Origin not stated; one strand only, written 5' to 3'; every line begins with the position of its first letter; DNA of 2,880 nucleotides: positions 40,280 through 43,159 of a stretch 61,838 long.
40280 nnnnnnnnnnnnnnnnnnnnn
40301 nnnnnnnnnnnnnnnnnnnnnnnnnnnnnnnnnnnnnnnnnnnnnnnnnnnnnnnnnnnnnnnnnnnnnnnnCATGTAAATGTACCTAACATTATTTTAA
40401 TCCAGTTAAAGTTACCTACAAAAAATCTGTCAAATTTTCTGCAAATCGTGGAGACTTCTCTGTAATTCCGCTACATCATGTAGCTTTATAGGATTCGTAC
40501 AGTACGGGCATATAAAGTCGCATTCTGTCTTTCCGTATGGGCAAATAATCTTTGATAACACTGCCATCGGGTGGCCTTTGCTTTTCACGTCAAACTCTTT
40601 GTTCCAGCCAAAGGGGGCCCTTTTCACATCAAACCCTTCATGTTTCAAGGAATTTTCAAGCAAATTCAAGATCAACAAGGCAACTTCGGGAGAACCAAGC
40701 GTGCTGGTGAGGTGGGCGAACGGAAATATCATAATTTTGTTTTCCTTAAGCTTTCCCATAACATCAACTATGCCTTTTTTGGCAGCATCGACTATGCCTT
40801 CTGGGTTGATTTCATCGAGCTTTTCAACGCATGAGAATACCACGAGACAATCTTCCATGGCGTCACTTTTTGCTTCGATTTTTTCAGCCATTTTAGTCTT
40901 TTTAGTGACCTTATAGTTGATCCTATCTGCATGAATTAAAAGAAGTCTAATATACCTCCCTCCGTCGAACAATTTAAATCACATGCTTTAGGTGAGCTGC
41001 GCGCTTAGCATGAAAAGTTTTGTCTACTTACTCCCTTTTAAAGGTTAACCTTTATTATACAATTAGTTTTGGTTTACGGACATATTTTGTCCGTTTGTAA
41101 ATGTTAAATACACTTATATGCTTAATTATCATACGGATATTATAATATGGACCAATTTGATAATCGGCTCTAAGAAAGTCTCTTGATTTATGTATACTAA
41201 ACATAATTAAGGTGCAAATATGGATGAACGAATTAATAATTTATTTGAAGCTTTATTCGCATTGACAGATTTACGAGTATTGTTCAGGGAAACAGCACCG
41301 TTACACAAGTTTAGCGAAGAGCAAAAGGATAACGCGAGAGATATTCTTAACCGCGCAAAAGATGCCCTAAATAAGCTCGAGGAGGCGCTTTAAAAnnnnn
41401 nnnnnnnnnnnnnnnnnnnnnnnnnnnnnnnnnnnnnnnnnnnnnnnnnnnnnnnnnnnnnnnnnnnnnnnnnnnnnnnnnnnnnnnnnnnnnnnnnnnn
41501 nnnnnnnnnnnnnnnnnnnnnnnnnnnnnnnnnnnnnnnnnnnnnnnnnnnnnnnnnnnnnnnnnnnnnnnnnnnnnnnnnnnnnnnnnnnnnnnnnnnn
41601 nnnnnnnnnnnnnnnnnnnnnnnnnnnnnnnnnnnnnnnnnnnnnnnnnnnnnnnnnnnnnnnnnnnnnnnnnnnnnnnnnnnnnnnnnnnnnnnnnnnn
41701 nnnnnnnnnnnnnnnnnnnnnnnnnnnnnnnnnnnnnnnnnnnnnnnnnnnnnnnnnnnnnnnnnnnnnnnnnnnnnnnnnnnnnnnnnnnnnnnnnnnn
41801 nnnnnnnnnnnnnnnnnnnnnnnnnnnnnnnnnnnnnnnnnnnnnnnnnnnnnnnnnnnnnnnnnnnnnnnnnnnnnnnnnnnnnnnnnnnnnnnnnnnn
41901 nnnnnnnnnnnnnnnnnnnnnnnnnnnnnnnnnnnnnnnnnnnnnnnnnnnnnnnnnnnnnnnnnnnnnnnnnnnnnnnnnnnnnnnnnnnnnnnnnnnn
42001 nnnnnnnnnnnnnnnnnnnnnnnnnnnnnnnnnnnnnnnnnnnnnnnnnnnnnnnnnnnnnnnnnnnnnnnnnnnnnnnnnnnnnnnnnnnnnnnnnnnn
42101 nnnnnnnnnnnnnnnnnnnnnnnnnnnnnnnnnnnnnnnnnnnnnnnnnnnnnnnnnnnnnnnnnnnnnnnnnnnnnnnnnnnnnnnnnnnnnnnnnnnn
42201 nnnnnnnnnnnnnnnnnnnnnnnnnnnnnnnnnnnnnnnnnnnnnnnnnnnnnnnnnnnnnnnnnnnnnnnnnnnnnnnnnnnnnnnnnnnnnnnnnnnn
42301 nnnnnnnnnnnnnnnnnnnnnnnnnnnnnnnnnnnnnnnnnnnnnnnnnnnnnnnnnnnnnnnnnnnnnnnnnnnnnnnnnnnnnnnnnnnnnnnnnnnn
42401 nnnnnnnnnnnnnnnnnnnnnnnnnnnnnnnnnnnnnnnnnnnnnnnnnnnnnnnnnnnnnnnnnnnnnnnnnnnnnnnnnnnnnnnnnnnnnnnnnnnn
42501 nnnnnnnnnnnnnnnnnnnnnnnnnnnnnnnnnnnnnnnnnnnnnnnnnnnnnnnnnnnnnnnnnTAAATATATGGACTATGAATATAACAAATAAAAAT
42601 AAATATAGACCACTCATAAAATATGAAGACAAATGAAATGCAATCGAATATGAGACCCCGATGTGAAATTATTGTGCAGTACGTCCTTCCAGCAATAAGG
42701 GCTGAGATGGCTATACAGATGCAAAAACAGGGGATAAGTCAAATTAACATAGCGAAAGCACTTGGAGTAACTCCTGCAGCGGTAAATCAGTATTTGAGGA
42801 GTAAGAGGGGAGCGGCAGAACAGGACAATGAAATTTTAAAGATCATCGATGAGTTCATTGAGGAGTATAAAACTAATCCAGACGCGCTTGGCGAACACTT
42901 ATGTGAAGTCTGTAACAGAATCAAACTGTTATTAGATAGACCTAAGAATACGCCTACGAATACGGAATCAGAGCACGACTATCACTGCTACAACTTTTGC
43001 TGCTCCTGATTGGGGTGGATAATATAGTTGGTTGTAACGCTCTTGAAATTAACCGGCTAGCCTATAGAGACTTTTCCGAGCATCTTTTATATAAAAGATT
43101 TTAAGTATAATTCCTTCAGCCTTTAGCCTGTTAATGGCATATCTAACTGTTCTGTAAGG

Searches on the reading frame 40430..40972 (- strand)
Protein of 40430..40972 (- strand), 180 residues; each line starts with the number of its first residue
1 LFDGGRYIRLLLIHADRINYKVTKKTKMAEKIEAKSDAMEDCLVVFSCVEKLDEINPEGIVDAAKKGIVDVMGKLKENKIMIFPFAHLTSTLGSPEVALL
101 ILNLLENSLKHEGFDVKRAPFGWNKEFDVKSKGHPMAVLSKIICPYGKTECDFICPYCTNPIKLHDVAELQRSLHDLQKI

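Call 71: search_protein_families(library=ncbifam, proteins=[window:40430-40972:-], max_evalue=0.00001)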
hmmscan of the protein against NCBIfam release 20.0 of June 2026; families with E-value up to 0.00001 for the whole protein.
window:40430-40972:- (180 aa): 3 families
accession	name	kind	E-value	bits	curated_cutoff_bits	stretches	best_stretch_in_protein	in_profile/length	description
NF003068.0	PRK03991.1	equivalog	4.7e-48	164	484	1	8-146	1-141/613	threonine--tRNA ligase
NF011500.0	PRK14938.1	equivalog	1.9e-29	102.8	362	1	10-143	3-133/387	Ser-tRNA(Thr) hydrolase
TIGR00418.1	thrS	equivalog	6.8e-10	38.5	383.65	1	25-143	1-123/565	threonine--tRNA ligase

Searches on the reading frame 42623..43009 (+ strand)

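Call 8: search_protein_families(library=pfam, proteins=[window:42623-43009:+], max_evalue=0.01)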
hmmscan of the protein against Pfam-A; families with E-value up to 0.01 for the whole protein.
window:42623-43009:+ (128 aa): 5 families
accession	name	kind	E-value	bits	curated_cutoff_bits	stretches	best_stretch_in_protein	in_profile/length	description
PF15943.11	YdaS_toxin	-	3.1e-05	24.1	30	1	39-90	10-62/65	Bacterial toxin YdaS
PF01381.28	HTH_3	-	5.1e-05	23.7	23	1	33-62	5-34/55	Helix-turn-helix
PF13412.12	HTH_24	-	0.00016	21.6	21.9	1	34-59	14-39/48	Winged helix-turn-helix DNA-binding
PF21694.2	DNA_pol3_delta_C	-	0.0026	18.2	27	1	32-78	52-96/121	DNA polymerase III delta subunit, C-terminal domain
PF13384.12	HTH_23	-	0.0095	16.2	24.6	0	25-60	6-40/50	Homeodomain-like domain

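Call 10: search_protein_families(library=ncbifam, proteins=[window:42623-43009:+], max_evalue=0.01)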
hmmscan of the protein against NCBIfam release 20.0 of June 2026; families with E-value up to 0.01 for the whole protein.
window:42623-43009:+ (128 aa): 0 families
